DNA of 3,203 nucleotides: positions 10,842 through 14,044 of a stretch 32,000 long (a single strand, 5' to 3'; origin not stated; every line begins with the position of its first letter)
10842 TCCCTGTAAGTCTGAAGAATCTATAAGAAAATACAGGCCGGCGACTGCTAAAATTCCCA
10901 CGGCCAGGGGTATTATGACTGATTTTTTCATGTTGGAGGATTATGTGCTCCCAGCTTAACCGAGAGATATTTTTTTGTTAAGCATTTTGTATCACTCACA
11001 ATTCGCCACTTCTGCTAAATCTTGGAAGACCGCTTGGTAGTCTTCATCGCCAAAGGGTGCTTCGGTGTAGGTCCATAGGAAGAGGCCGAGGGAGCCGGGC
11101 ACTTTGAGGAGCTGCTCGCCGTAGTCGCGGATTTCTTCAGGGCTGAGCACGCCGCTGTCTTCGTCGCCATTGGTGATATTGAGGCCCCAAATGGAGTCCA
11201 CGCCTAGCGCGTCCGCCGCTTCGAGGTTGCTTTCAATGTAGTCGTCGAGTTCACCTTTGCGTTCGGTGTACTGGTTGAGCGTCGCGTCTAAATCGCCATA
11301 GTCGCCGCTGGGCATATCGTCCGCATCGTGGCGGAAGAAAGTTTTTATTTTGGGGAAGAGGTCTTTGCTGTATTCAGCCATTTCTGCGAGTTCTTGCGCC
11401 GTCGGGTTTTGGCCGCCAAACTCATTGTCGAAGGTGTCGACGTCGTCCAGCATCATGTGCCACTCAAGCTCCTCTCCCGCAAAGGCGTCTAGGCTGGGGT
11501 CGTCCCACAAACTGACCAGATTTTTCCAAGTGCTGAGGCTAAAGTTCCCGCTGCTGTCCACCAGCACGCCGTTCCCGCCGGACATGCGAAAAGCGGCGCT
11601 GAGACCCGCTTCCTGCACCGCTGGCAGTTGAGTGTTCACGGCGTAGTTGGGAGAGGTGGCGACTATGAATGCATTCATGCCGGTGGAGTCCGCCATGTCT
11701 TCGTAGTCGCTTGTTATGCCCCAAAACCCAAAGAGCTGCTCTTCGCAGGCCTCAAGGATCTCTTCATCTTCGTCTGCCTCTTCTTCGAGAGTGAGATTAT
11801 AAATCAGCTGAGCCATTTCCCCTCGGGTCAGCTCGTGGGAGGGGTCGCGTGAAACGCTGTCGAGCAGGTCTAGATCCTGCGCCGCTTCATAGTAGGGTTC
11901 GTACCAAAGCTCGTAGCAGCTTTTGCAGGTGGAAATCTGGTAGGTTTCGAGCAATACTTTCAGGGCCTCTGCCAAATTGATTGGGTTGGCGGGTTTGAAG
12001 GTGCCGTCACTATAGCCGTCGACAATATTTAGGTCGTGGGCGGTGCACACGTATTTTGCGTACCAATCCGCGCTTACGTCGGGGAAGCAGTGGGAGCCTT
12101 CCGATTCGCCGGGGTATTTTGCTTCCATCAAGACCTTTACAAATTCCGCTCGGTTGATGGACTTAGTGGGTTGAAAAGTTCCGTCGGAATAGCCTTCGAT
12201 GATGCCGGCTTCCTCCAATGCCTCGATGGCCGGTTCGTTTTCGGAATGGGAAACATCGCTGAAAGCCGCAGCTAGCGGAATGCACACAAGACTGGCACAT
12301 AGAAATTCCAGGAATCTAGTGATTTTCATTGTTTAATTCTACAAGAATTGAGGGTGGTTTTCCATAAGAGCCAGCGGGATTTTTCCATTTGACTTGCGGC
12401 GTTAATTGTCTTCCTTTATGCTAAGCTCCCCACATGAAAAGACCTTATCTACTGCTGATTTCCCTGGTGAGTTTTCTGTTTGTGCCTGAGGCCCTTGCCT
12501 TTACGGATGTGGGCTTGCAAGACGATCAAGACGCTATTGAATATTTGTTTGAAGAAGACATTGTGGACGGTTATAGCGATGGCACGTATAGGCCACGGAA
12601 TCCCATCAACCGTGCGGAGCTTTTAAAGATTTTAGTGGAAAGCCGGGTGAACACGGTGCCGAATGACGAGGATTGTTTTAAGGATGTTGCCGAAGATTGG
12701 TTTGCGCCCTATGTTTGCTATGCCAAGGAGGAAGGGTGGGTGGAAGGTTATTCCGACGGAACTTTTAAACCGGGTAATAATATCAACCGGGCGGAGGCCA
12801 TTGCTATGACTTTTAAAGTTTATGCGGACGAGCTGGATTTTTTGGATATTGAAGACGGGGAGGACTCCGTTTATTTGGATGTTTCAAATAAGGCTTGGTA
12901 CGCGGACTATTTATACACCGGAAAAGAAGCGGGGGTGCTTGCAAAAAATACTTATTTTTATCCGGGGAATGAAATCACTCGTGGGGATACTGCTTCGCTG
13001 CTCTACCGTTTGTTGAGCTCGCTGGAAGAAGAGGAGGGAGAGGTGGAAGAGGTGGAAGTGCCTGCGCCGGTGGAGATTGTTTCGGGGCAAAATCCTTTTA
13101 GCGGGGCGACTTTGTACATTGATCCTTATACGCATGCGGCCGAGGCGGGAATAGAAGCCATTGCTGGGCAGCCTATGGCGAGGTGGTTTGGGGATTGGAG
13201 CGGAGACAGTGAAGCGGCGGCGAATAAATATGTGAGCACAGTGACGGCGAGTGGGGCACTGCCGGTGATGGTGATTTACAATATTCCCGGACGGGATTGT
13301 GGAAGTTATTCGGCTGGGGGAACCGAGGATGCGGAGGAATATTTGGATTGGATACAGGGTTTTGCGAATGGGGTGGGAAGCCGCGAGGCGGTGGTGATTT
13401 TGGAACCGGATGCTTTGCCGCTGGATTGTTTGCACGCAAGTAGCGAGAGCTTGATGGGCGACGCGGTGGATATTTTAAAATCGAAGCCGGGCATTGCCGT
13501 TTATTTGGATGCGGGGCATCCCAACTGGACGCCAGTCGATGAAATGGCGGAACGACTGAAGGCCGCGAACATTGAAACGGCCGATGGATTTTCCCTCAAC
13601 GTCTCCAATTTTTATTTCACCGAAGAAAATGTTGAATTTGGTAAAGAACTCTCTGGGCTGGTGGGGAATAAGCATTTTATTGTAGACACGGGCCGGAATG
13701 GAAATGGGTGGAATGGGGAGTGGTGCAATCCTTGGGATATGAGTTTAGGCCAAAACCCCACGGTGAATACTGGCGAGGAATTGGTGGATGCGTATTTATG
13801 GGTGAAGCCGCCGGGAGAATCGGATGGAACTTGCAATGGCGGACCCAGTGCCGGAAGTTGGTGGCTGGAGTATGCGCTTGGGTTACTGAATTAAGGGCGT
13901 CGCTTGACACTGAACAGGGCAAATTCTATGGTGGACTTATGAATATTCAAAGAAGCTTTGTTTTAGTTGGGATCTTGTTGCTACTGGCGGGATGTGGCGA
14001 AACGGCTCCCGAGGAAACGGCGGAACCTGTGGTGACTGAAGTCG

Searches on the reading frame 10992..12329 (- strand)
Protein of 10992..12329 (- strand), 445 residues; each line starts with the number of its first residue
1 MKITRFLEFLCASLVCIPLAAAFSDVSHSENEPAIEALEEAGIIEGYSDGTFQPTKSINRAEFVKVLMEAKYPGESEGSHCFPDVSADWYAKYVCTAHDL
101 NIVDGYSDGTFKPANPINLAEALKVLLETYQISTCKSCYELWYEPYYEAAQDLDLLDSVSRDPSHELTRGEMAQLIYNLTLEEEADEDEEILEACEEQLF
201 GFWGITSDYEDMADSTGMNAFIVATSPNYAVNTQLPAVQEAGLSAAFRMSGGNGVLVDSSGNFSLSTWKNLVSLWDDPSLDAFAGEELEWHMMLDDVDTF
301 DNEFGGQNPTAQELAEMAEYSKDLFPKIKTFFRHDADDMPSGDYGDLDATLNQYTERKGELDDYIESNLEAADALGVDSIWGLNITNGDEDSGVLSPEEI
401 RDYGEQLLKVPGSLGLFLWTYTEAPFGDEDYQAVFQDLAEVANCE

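Call 8: search_protein_families(library=pfam, proteins=[window:10992-12329:-], max_evalue=0.001)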
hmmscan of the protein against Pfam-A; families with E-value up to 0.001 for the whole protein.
window:10992-12329:- (445 aa): 1 family
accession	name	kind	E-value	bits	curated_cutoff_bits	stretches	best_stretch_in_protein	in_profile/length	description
PF00395.25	SLH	-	2.5e-28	98.2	20.8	2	23-63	2-43/44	S-layer homology domain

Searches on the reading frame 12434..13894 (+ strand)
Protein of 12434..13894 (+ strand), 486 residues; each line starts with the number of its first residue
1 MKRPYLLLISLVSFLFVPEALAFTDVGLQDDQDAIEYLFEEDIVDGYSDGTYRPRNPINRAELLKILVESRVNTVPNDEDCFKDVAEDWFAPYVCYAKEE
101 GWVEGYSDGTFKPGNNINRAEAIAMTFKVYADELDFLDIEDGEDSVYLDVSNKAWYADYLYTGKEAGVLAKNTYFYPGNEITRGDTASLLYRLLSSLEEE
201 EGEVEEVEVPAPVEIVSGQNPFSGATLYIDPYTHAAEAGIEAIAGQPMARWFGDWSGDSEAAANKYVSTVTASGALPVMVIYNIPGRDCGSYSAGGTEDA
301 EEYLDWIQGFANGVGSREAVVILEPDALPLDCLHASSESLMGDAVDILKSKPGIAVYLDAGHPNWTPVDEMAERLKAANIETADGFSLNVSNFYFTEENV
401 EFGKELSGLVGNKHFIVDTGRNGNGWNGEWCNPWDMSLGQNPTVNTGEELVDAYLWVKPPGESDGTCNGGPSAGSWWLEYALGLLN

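Call 8: search_protein_families(library=pfam, proteins=[window:12434-13894:+], max_evalue=0.001)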
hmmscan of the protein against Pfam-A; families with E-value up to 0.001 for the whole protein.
window:12434-13894:+ (486 aa): 2 families
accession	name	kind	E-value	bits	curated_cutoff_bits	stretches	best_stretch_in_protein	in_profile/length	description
PF01341.22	Glyco_hydro_6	-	6.6e-58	197.4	27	1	234-470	12-300/305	Glycosyl hydrolases family 6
PF00395.25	SLH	-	1.5e-30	105.3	20.8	3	82-123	2-44/44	S-layer homology domain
